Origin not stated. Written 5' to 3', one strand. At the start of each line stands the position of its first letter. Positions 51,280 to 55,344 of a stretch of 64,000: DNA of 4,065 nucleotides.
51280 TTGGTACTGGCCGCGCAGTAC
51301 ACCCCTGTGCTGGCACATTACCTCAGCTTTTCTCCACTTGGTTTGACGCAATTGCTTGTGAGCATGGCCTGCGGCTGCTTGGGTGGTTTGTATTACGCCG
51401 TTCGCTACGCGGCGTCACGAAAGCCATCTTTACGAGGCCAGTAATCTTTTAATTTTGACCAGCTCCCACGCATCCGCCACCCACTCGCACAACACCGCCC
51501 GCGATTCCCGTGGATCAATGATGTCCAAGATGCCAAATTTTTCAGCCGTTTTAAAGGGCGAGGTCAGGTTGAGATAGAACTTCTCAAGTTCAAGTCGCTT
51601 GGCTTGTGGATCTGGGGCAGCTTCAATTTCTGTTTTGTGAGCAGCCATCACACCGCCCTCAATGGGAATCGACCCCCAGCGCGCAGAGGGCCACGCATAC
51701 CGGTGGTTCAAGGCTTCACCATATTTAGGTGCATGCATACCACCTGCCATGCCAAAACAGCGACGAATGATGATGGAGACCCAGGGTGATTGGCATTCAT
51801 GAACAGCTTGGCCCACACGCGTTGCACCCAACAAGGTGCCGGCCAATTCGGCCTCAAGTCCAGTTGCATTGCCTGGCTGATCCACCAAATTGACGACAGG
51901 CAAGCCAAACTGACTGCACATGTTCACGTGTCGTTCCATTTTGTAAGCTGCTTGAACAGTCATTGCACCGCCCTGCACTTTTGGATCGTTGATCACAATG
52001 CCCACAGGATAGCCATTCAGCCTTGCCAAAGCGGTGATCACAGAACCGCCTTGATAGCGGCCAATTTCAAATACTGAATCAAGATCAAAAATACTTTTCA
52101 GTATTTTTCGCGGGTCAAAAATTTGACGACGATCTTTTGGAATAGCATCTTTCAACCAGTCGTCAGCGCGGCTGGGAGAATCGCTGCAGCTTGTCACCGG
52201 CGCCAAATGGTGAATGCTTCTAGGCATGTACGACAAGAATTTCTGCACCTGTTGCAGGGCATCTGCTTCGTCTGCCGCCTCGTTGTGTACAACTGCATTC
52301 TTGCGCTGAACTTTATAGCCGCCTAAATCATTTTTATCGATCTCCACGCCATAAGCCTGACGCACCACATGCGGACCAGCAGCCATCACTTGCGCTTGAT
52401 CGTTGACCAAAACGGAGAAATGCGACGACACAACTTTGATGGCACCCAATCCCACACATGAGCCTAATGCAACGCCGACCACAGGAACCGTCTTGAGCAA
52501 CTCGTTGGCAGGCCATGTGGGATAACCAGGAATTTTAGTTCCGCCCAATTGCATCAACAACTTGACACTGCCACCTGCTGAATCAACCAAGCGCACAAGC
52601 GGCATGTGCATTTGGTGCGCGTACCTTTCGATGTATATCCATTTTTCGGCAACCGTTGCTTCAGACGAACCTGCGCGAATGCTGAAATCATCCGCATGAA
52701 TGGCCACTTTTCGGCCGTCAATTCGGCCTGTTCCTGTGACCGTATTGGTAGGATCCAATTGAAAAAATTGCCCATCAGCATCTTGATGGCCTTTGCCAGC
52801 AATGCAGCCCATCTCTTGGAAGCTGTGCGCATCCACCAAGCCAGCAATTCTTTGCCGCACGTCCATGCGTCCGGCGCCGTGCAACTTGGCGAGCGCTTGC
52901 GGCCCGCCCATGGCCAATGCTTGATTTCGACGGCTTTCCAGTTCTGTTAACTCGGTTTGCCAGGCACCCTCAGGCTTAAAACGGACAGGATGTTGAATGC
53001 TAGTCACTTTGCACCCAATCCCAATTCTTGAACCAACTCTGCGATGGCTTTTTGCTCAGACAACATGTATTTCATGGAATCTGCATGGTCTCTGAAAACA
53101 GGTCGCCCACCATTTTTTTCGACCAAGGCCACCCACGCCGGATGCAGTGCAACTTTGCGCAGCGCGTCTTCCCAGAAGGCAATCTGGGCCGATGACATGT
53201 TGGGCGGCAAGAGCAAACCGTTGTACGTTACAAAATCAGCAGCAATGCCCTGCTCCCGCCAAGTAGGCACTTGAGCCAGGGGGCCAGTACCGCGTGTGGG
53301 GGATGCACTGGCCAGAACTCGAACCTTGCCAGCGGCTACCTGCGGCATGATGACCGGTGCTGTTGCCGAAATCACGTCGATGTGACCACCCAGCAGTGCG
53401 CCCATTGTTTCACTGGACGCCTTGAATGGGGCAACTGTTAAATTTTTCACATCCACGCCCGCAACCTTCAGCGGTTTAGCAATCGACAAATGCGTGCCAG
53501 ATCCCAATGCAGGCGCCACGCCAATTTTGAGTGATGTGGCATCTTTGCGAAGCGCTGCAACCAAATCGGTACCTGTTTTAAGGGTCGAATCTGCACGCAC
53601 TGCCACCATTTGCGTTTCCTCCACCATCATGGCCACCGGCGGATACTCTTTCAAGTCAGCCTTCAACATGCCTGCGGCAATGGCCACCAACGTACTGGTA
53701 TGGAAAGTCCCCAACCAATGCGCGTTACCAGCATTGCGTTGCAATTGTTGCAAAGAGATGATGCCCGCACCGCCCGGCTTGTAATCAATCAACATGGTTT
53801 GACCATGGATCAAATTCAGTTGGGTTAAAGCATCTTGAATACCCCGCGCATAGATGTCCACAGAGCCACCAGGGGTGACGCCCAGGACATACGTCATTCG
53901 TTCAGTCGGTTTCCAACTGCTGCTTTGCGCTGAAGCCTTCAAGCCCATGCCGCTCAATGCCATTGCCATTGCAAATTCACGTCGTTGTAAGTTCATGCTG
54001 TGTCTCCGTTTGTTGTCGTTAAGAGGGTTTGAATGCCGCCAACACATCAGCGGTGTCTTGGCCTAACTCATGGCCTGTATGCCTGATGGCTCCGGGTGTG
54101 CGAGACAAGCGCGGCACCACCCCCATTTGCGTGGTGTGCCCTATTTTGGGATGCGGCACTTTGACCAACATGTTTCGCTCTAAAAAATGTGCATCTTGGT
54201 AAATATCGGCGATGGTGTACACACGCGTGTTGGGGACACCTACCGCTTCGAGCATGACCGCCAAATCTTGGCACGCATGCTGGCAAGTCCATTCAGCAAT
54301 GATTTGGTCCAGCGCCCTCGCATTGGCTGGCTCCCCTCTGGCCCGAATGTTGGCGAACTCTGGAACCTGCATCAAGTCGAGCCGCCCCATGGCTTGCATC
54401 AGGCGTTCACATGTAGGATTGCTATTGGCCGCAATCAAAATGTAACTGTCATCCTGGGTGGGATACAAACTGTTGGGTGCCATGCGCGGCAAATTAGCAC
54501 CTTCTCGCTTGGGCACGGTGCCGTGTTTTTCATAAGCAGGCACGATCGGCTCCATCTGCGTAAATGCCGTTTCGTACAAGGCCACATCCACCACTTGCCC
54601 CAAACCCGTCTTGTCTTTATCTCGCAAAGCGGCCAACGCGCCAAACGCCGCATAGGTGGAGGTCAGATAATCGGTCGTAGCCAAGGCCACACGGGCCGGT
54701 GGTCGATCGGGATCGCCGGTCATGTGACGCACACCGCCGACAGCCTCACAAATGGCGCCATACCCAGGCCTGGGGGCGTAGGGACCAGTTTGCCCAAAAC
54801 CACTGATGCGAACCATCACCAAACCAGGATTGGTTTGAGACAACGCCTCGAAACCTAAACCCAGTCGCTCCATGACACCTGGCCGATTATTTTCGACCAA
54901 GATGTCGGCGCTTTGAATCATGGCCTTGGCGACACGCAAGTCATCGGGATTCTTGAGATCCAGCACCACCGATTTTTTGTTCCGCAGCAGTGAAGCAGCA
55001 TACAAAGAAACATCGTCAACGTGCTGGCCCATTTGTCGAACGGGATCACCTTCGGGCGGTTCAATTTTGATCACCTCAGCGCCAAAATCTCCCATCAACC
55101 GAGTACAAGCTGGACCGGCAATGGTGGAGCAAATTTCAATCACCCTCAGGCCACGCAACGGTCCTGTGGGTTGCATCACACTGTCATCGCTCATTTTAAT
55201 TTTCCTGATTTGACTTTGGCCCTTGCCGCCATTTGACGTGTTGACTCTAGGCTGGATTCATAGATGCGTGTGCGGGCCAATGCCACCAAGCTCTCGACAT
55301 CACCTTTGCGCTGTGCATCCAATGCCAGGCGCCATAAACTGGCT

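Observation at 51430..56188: Biotin-dependent operon with carrier and carboxyltransferase but no biotin carboxylase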

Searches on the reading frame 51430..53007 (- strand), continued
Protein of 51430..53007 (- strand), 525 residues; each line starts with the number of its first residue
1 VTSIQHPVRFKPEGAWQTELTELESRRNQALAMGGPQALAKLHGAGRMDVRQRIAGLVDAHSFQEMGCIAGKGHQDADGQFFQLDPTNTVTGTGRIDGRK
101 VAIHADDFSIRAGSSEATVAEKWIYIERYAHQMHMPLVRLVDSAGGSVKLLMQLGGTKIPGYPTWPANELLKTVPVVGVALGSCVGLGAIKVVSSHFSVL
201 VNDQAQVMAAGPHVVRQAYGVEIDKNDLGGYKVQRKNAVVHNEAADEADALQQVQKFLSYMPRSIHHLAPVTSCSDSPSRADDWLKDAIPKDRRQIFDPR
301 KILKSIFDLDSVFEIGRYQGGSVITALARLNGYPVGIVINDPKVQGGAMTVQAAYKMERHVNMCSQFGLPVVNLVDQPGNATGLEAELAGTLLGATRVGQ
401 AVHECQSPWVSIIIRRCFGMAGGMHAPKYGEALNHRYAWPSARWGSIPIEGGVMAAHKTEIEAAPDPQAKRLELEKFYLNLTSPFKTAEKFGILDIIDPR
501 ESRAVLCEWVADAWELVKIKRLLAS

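Call 52: search_solved_structures(query=window:51430-53007:-, max_evalue=1e-58, show_alignments=3)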
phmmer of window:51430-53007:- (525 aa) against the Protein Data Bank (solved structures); distinct sequences matched with E-value up to 1e-58: 4.
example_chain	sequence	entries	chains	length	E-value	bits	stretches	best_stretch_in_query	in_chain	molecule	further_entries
9t97_D4a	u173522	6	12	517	2e-61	211.5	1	20-506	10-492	Propionyl-CoA carboxylase beta chain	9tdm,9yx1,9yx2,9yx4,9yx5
7w5u_A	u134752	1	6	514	1.8e-60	208.3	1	23-510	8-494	Acetyl-CoA carboxylase complex, beta-chain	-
1on3_A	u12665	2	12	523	7.6e-60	206.3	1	20-507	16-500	Methylmalonyl-CoA carboxyltransferase 12S subunit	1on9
1vrg_A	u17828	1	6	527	8.4e-60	206.2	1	20-506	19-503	propionyl-CoA carboxylase, beta subunit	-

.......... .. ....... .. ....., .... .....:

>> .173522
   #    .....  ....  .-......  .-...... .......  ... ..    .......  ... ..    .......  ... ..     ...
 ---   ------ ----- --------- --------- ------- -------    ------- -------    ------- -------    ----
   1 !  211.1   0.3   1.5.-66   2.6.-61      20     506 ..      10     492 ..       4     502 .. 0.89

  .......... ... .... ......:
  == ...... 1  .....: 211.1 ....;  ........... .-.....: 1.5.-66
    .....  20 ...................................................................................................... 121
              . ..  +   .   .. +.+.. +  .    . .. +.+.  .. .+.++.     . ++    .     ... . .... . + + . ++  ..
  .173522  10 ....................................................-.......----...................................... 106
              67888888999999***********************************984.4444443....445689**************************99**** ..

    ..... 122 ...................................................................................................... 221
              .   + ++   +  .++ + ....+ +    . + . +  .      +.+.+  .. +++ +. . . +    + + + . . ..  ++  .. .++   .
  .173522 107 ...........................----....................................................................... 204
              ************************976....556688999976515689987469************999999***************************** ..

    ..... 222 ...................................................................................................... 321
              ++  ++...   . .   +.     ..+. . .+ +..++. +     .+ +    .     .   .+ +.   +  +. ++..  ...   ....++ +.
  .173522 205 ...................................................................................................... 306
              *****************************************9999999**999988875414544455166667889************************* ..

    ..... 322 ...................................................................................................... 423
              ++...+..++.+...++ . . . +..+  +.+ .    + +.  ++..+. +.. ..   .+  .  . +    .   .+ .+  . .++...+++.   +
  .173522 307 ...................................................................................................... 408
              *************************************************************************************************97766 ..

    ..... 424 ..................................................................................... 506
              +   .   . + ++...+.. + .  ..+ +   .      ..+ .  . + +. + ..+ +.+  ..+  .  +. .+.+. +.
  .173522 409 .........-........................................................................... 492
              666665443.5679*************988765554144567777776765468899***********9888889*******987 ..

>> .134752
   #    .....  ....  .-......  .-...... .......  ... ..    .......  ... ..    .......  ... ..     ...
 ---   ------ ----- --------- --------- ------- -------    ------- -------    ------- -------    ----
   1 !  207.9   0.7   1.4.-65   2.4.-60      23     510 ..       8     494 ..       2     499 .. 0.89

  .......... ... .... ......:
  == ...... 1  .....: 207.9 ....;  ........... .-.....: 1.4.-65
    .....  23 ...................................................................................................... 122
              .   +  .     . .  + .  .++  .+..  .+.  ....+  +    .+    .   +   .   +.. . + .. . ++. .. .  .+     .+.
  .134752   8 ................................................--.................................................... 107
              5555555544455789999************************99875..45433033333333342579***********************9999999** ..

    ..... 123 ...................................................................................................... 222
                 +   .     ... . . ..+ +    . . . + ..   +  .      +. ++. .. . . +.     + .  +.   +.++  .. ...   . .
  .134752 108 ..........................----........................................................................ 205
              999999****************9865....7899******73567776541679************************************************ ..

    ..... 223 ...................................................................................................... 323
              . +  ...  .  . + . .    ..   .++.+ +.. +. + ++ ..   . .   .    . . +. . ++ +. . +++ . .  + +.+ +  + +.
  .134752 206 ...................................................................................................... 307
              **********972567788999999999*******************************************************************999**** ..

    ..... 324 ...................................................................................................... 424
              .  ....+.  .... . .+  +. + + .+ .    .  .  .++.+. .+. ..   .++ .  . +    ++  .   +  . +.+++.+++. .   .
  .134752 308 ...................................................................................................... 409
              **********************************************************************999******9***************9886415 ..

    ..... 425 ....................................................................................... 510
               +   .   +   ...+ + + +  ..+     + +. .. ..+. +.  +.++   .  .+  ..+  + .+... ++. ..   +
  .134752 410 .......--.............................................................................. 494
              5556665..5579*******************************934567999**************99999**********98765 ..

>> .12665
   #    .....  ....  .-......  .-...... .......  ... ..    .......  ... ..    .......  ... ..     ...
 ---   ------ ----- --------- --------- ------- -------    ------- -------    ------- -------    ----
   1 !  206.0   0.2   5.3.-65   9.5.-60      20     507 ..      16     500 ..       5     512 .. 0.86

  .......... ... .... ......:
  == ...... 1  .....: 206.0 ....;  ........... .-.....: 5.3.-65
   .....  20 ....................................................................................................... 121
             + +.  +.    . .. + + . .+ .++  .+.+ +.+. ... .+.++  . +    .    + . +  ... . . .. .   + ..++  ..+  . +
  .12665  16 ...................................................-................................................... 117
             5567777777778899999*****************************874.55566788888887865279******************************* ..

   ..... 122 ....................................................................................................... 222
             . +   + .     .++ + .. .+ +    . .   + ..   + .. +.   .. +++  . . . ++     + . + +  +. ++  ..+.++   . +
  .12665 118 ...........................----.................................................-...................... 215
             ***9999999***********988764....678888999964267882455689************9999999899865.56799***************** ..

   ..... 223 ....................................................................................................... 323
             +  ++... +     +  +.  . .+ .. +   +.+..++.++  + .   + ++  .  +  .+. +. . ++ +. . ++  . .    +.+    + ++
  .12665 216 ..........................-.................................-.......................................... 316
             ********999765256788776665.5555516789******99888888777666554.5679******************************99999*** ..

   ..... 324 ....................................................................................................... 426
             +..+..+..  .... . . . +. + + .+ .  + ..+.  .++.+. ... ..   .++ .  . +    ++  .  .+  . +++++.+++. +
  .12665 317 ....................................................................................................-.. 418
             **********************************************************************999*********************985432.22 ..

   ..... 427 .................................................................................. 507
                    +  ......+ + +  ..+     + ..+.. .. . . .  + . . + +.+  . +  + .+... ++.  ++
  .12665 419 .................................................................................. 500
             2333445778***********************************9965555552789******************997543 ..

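Call 53: search_protein_families(library=pfam, proteins=[L040:3044-3784:+, L040:3875-4708:-, L040:11648-12913:+, L040:13728-15080:+, L032:4222-4668:-, L032:4725-5393:-, L032:11967-12623:-, L035:3967-5136:-, L035:5252-6385:-, L035:11555-12763:-], max_evalue=0.00001)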
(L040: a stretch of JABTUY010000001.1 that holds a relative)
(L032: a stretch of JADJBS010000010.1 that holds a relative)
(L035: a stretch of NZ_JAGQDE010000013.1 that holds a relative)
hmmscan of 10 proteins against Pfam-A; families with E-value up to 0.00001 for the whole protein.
L040:3044-3784:+ (246 aa): 1 family
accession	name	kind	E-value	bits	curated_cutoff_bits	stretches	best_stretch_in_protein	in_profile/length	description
PF01177.27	Asp_Glu_race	-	2.4e-56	191.3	31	1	3-209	1-210/211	Asp/Glu/Hydantoin racemase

L040:3875-4708:- (277 aa): 1 family
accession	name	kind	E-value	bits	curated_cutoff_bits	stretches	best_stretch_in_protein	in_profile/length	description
PF00266.25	Aminotran_5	-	8.9e-37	127.4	21.5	1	15-225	187-371/371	Aminotransferase class-V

L040:11648-12913:+ (421 aa): 1 family
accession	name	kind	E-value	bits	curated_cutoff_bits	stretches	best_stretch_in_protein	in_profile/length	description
PF01987.23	AIM24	-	1e-71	241.4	25.7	1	158-377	1-205/205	Mitochondrial biogenesis AIM24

L040:13728-15080:+ (450 aa): 2 families
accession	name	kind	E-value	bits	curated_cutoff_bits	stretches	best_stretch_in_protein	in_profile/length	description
PF21783.3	YNCE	-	2.4e-15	57.2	27.1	0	289-432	197-331/339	YNCE-like beta-propeller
PF02239.22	Cytochrom_D1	-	1.4e-08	34.2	25.5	0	362-443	13-92/368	Cytochrome D1 heme domain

L032:4222-4668:- (148 aa): 1 family
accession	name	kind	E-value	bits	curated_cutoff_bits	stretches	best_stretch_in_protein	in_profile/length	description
PF01641.26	SelR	-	4.3e-46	156.1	24.9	1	33-144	1-113/116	SelR domain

L032:4725-5393:- (222 aa): 1 family
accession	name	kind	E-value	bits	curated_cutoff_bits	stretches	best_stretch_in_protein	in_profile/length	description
PF00300.27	His_Phos_1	-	5.9e-20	72.2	21.7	1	4-205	1-192/194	Histidine phosphatase superfamily (branch 1)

L032:11967-12623:- (218 aa): 0 families

L035:3967-5136:- (389 aa): 1 family
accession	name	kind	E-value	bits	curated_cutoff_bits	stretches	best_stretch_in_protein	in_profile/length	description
PF03480.18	DctP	-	8.6e-38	130.7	23.4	1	61-345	2-281/286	Bacterial extracellular solute-binding protein, family 7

L035:5252-6385:- (377 aa): 0 families

L035:11555-12763:- (402 aa): 1 family
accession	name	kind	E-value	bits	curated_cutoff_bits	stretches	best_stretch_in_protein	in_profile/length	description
PF00999.27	Na_H_Exchanger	-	8.3e-30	104.3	26.2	1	27-396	10-374/375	Sodium/hydrogen exchanger, transmembrane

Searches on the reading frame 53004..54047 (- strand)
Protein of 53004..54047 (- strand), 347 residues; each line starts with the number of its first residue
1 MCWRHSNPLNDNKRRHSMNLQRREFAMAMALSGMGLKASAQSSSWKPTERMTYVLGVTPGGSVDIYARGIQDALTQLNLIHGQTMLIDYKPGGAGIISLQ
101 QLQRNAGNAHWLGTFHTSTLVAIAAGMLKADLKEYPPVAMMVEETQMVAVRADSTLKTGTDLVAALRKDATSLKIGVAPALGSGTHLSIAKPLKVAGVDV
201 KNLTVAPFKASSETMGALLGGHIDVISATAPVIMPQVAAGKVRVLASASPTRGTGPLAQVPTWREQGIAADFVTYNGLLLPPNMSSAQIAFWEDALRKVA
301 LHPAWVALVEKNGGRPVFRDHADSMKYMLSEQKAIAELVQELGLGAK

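Call 3: search_protein_families(library=pfam, proteins=[window:53004-54047:-])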
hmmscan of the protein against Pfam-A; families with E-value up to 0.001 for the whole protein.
window:53004-54047:- (347 aa): 1 family
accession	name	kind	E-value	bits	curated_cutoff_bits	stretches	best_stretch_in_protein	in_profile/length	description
PF03401.19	TctC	-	1.2e-29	104.1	27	1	78-344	10-274/274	Tripartite tricarboxylate transporter family receptor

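Call 5: search_protein_families(library=ncbifam, proteins=[window:53004-54047:-], max_evalue=0.00001)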
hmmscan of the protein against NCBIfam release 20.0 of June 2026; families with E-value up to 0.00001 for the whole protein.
window:53004-54047:- (347 aa): 0 families

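Call 44: search_solved_structures(query=window:53004-54047:-, max_evalue=0.00001)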
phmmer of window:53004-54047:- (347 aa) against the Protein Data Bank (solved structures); distinct sequences matched with E-value up to 0.00001: 11.
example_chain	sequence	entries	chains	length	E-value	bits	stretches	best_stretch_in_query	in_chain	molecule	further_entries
2dvz_A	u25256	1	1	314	1.5e-17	67.3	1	46-316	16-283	Putative exported protein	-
2qpq_A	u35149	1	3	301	3.9e-15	59.3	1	48-287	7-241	protein Bug27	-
5oei_A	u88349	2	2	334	1.3e-14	57.6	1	42-269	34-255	Uncharacterized protein family UPF0065:Tat pathway signal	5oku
4x9t_A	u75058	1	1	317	4.5e-14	55.8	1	47-283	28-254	Uncharacterized protein UPF0065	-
7ndr_A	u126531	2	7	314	9.1e-12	48.3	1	47-290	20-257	Tripartite tricarboxylate transporter substrate binding protein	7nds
8hka_A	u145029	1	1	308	1.1e-11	48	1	52-329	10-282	Periplasmic terephthalate binding protein (TBP)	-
8hk9_D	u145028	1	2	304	1.4e-11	47.6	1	55-329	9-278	Periplasmic terephthalate binding protein (TBP)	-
25hk_A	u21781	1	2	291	2.4e-11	46.9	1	47-290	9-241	Tripartite tricarboxylate transporter substrate binding protein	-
2f5x_A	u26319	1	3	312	2.6e-11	46.8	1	47-282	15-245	BugD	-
8hkb_A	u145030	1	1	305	9e-11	45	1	54-329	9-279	Periplasmic terephthalate binding protein (TBP)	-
6hke_A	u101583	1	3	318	1.9e-07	34.1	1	47-285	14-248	Possible TctC subunit of the Tripartite Tricarboxylate Transport(TTT) Family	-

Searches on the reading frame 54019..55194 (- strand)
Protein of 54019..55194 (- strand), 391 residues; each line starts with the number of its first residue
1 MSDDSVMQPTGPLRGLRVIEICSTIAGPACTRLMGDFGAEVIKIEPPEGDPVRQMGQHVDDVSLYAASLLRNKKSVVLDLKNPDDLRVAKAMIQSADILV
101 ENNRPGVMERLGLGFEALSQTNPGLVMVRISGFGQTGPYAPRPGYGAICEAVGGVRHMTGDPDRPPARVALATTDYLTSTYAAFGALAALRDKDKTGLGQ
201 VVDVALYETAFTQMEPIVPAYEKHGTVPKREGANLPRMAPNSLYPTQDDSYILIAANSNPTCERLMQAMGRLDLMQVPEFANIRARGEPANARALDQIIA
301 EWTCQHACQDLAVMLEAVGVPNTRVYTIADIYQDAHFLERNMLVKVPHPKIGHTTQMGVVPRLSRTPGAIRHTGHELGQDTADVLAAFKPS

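Call 3: search_protein_families(library=pfam, proteins=[window:54019-55194:-])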
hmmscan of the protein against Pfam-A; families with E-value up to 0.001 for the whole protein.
window:54019-55194:- (391 aa): 1 family
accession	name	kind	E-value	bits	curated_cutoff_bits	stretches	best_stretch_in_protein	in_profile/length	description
PF02515.22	CoA_transf_3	-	3.9e-117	391.9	23.3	1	13-381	1-366/366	CoA-transferase family III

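Call 5: search_protein_families(library=ncbifam, proteins=[window:54019-55194:-], max_evalue=0.00001)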
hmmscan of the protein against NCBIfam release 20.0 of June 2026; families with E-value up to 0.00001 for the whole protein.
window:54019-55194:- (391 aa): 7 families
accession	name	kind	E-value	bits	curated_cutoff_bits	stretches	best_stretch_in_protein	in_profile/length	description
NF041294.1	Scnl_mescCoAtase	equivalog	2.5e-69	234.3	700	1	13-381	4-376/381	succinyl-CoA:mesaconate CoA-transferase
NF008511.0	PRK11430.1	equivalog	1.2e-65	222.2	522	1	10-345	7-340/381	CoA:oxalate CoA-transferase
NF052585.1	SucGlutTfsCaiB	equivalog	3.9e-64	216.7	750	1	11-388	6-388/394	succinate--glutarate CoA-transferase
NF003809.0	PRK05398.1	subfamily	1.3e-60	205.2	442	2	11-209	3-203/416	formyl-CoA transferase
TIGR03253.1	oxalate_frc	equivalog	2.4e-55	187.9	504.2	2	11-209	2-202/416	formyl-CoA transferase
NF002914.1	PRK03525.1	equivalog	1.1e-43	149.7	413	1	10-386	7-379/400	L-carnitine CoA-transferase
TIGR04253.1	mesacon_CoA_iso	equivalog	4.4e-12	45.7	725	1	12-214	2-202/403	2-methylfumaryl-CoA isomerase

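Call 32: search_solved_structures(query=window:54019-55194:-, max_evalue=1e-20)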
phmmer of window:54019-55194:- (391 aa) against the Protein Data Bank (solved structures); distinct sequences matched with E-value up to 1e-20: 33.
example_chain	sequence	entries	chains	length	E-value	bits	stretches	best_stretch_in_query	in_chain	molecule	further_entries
4hl6_A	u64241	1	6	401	8.4e-59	202.8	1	9-346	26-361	Uncharacterized protein YfdE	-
4ed9_A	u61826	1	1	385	8e-57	196.3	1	8-344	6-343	CAIB/BAIF family protein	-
10uh_A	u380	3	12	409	2.8e-53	184.6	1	12-386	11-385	Formyl-coenzyme a transferase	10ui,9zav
9br7_A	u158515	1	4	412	1.5e-52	182.2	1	5-385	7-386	Succinate--hydroxymethylglutarate CoA-transferase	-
9br6_A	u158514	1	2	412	3.8e-52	180.9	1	5-385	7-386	Succinate--hydroxymethylglutarate CoA-transferase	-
9fn0_B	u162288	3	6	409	5e-40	141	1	13-387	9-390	Subunit of Benzylsuccinate CoA-transferase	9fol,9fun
1pqy_A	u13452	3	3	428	6.5e-37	130.8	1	10-209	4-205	Hypothetical protein yfdW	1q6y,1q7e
1pt5_A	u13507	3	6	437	7.3e-37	130.6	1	11-209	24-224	Hypothetical protein yfdW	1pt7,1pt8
8rp5_A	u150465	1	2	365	2.1e-36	129.1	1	10-345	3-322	Alpha-methylacyl-CoA racemase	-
8rmw_A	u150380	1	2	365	2.2e-36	129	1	10-345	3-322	Alpha-methylacyl-CoA racemase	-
1x74_A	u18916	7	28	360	2.6e-36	128.8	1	10-345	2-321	2-methylacyl-CoA racemase | probable alpha-methylacyl-CoA racemase MCR | PROBABLE ALPHA-METHYLACYL-COA RACEMASE MCR (2-METHYLACYL-COA RACEMASE) (2-ARYLPROPIONYL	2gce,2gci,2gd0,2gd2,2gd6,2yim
9i2t_A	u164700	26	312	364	2.7e-36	128.7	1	10-345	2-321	Alpha-methylacyl-CoA racemase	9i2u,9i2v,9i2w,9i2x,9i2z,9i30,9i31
8rp4_A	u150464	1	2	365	4.6e-36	128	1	10-345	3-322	Alpha-methylacyl-CoA racemase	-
8rp3_A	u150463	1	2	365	7.8e-36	127.2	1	10-345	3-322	Alpha-methylacyl-CoA racemase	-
5yit_A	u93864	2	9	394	1.2e-35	126.5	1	8-343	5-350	CoA transferase III | Uncharacterized protein Rv3272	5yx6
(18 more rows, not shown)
